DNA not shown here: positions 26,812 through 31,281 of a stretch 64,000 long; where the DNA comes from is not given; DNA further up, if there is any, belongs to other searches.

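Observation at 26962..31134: One uninterrupted ORF fuses a complete MmpL/RND transporter to a TGT (tRNA-guanine transglycosylase)-fold domain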

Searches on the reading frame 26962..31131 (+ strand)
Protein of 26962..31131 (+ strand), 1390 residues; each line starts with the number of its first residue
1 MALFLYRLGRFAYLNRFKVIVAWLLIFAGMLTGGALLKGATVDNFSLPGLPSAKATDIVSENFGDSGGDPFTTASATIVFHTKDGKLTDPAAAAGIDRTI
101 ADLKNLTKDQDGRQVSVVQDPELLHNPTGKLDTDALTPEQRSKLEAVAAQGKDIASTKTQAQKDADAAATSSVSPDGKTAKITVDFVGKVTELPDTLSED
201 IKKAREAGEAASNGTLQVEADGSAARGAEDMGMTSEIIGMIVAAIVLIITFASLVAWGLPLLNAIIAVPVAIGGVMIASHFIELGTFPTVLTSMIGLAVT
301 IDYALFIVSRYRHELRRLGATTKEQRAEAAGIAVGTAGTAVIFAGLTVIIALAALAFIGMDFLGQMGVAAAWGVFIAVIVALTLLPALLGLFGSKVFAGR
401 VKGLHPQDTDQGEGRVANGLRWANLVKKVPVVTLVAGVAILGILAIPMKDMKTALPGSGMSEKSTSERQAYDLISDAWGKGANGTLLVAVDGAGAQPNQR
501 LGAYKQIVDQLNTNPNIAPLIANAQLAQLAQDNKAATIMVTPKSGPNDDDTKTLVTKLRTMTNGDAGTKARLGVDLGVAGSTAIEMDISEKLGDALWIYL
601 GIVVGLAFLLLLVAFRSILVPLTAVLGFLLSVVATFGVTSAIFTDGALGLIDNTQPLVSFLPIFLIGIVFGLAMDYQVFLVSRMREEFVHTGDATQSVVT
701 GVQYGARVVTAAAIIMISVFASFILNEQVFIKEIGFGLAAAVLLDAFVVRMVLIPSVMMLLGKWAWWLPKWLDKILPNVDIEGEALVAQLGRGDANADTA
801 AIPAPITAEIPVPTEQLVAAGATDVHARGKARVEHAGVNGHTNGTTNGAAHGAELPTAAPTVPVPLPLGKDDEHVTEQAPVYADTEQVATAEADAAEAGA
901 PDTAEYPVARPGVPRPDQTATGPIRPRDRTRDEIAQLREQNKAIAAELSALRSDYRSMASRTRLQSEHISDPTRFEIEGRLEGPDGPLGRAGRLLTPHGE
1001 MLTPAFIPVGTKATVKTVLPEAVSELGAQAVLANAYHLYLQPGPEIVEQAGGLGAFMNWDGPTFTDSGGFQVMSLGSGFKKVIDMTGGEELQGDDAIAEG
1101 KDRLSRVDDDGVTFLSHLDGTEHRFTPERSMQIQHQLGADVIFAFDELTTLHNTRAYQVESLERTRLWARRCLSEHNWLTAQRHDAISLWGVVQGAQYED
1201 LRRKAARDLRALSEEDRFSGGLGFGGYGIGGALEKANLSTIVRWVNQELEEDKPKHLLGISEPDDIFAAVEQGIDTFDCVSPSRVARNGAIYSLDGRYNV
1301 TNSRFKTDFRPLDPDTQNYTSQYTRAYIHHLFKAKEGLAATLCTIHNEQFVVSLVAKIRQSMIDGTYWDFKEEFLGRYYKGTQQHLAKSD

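Call 3: search_protein_families(library=pfam, proteins=[window:26962-31131:+], max_evalue=0.01)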
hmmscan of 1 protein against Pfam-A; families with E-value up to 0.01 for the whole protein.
window:26962-31131:+ (1390 aa): 3 families
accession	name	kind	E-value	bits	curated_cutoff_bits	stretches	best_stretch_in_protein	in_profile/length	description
PF01702.25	TGT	-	2.4e-113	379.3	26.3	1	989-1379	3-356/357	Queuine tRNA-ribosyltransferase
PF03176.21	MMPL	-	1.8e-87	293.9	20.5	2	48-430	5-330/333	MMPL family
PF07332.16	Phage_holin_3_6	-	0.0035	17.8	28.4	1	324-398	27-95/116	Putative Actinobacterial Holin-X, holin superfamily III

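Call 4: search_protein_families(library=ncbifam, proteins=[window:26962-31131:+], max_evalue=0.01)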
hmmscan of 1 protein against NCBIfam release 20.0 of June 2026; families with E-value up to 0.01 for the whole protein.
window:26962-31131:+ (1390 aa): 8 families
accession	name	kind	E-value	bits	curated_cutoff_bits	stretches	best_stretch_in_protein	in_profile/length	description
TIGR00430.1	Q_tRNA_tgt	equivalog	7.9e-113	377.1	306.75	1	990-1379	11-364/368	tRNA guanosine(34) transglycosylase Tgt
TIGR00449.1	tgt_general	superfamily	1.2e-108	363.3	47.6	1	989-1379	10-363/367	tRNA-guanine transglycosylase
NF052608.1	TrhMmycExpMmpL3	equivalog_domain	8.1e-63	213.1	1400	2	423-939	394-897/992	trehalose monomycolate exporter MmpL3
TIGR00833.1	actII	subfamily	5.4e-54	183.8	874.7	2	174-481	112-412/910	MMPL family RND transporter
TIGR00921.1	2A067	subfamily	7.8e-37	126.7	351.9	2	527-772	128-357/733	hydrophobe/amphiphile efflux-3 (HAE3) family transporter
TIGR00432.2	arcsn_tRNA_tgt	equivalog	2e-29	102.3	350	2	1126-1372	102-328/441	tRNA guanosine(15) transglycosylase TgtA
TIGR03480.1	HpnN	hypoth_equivalog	1.4e-14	53.1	751.85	2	199-451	232-471/862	hopanoid biosynthesis associated RND transporter like protein HpnN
NF045600.2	BstA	equivalog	2.8e-10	38.8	1400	2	185-424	241-471/903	sterol transporter cytoplasmic membrane protein BstA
